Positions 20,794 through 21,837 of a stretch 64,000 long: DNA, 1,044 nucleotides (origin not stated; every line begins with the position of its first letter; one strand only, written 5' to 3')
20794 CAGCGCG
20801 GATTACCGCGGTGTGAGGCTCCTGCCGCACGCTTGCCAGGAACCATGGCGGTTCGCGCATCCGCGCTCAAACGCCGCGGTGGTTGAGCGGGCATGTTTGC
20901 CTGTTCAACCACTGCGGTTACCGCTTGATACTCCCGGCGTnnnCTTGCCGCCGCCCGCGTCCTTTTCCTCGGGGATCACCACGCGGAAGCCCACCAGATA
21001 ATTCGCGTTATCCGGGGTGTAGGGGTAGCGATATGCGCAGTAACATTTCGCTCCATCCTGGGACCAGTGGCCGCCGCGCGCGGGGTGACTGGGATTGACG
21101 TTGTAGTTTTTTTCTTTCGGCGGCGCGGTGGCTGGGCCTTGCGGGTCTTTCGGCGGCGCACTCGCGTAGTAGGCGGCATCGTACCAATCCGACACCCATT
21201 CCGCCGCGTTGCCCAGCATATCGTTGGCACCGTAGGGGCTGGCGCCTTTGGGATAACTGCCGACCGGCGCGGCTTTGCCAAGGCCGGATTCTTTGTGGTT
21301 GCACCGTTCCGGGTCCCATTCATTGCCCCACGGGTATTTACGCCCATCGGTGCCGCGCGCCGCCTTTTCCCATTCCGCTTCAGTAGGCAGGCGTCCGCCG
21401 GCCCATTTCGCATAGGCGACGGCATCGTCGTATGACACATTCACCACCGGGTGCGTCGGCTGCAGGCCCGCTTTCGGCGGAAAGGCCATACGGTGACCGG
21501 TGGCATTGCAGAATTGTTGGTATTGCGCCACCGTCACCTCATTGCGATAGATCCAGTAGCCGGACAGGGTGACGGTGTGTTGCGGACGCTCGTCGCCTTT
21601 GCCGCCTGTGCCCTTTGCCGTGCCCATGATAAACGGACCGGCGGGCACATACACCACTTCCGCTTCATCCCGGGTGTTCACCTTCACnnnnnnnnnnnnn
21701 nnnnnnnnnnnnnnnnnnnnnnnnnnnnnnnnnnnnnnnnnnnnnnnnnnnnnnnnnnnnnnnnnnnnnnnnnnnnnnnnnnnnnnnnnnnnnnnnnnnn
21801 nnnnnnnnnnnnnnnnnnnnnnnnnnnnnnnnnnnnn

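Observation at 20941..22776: Secreted ankyrin-repeat / FGE-domain fusion protein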

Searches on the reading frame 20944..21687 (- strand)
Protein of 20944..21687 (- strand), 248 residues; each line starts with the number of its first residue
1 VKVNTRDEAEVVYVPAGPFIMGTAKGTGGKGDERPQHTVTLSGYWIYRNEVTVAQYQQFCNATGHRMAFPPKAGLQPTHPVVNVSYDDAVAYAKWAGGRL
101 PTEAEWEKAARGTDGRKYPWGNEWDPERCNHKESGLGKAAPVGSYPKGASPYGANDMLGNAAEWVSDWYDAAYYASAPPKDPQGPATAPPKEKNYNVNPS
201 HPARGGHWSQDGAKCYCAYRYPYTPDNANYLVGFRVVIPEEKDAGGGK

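Call 8: search_solved_structures(query=window:20944-21687:-, max_evalue=0.001, show_alignments=5)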
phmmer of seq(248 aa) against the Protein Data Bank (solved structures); distinct sequences matched with E-value up to 0.001: 32.
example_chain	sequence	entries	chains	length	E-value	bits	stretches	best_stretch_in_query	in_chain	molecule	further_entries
6muj_A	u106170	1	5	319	4.3e-30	108.6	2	76-236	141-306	Formylglycine-generating enzyme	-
2q17_A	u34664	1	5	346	6.1e-30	108.2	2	76-236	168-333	formylglycine generating enzyme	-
31dc_A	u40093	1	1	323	7.3e-28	101.3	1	76-238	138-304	Formylglycine-generating enzyme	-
2aft_X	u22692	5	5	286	1.3e-27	100.5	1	76-236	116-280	Sulfatase modifying factor 1 | Sulfatase-modifying factor 1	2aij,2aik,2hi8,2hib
5ssy_A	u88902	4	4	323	3.2e-27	99.3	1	76-238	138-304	Formylglycine-generating enzyme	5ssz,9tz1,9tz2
2afy_X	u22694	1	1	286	3.3e-27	99.2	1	76-236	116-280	Sulfatase modifying factor 1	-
1y1e_X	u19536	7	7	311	3.4e-27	99.2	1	76-237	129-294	C-alpha-formyglycine-generating enzyme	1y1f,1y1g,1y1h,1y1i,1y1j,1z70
2aii_X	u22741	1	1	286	3.4e-27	99.1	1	76-236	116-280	Sulfatase modifying factor 1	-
5ssx_A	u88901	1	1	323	7.5e-27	98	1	76-238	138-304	Formylglycine-generating enzyme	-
8aru_A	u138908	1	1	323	2.4e-26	96.4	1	76-238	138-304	Formylglycine-generating enzyme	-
5nxl_A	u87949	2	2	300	5.2e-26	95.3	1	76-190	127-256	Non-specific serine/threonine protein kinase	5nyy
6s07_A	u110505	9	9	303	1.1e-25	94.2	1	76-190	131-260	Formylglycine-generating enzyme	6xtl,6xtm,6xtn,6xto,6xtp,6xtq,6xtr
4x8b_A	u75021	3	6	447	2.1e-25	93.3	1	44-167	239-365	Sulfoxide synthase EgtB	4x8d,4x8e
7ml6_A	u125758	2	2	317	2.8e-25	92.9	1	76-138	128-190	CalU17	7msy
6vqp_A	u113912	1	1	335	3.5e-25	92.6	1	76-138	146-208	CalU17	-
1y4j_A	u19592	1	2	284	3e-18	69.8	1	71-172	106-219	Sulfatase modifying factor 2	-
2y3c_A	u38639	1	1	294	8.2e-11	45.4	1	83-234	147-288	TREPONEMA DENTICOLA VARIABLE PROTEIN 1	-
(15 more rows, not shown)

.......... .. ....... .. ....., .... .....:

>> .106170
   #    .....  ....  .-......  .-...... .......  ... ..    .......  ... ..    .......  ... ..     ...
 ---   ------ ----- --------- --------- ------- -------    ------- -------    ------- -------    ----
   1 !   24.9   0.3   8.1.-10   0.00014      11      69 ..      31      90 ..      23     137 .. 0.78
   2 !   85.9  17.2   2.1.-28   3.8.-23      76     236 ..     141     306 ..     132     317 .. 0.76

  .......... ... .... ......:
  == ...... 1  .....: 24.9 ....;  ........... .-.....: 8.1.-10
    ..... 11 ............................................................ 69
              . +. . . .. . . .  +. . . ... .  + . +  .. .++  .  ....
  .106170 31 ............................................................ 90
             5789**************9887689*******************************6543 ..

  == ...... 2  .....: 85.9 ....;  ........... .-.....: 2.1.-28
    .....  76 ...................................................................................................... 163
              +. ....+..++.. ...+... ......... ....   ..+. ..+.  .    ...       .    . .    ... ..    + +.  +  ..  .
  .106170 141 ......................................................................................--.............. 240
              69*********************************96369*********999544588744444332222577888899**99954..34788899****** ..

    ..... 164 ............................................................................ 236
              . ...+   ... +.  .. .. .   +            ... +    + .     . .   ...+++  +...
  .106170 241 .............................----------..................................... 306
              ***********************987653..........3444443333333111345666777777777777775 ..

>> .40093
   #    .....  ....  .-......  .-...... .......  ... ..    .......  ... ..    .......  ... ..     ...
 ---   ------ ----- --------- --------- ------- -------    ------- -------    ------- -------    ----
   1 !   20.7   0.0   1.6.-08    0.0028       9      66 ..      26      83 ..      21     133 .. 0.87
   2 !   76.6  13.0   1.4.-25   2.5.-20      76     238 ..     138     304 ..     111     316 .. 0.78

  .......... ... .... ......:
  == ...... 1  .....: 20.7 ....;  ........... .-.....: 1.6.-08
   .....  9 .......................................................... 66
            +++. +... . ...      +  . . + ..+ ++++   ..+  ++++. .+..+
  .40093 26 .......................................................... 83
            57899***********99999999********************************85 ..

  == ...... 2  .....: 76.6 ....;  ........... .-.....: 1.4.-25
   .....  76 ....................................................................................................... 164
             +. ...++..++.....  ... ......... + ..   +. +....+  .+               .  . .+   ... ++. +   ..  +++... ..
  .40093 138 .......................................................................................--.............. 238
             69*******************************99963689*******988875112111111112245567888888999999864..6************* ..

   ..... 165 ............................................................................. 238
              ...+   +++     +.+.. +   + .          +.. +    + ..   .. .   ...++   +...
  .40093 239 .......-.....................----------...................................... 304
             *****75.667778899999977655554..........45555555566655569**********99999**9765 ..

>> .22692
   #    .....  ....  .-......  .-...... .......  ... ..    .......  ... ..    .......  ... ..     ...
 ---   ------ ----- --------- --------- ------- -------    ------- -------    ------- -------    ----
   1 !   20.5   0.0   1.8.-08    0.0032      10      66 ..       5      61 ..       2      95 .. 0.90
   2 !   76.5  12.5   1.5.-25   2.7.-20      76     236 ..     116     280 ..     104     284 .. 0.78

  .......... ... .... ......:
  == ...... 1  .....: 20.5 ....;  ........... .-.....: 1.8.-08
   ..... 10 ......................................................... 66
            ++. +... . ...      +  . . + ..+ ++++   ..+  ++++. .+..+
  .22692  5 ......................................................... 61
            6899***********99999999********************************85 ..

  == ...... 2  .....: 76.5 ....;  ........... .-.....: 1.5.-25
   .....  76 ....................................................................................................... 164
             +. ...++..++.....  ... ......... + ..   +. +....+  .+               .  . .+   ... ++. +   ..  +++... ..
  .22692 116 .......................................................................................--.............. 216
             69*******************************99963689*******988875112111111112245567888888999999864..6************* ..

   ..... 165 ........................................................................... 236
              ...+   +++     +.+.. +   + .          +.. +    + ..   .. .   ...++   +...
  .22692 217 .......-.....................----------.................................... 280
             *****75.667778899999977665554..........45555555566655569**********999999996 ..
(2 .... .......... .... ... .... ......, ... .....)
